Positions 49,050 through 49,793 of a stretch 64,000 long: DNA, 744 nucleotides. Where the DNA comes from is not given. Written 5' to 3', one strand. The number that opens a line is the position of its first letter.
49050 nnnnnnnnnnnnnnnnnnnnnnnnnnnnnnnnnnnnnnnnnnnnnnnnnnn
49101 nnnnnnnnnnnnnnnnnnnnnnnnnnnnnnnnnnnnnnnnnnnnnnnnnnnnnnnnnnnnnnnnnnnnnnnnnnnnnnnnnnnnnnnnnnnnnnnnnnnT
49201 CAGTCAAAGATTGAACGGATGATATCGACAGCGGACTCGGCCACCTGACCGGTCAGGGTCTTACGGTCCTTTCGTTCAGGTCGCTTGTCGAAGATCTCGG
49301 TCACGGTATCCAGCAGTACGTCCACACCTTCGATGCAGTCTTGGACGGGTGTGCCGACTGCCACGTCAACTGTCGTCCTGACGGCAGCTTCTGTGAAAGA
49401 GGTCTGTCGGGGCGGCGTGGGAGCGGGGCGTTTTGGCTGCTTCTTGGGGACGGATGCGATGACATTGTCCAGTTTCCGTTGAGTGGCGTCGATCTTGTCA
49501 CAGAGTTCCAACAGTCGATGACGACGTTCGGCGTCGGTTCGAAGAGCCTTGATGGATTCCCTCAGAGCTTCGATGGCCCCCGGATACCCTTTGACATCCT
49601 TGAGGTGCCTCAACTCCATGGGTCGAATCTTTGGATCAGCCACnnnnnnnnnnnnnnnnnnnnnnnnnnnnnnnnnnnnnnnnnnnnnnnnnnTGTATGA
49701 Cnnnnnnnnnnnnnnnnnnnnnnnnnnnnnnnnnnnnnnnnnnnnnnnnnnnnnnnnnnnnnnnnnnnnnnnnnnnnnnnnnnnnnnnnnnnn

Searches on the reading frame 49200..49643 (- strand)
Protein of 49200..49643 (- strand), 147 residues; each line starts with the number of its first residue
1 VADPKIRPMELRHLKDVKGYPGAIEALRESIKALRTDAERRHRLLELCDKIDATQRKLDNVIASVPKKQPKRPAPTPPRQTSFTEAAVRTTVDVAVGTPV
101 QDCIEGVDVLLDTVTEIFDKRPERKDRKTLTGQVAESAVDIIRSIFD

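Call 84: search_protein_families(library=phrogs, proteins=[window:49200-49643:-], max_evalue=0.01)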
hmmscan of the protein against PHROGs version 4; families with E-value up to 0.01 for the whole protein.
window:49200-49643:- (147 aa): 2 families
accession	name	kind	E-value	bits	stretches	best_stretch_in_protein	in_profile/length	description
phrog_7765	-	unknown function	6.5e-05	22.4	1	17-107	244-334/578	-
phrog_18044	-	unknown function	0.0091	17.6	0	129-147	55-73/74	-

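Call 85: search_protein_families(library=pfam, proteins=[window:49200-49643:-], max_evalue=0.01)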
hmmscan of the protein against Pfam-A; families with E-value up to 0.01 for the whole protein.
window:49200-49643:- (147 aa): 0 families
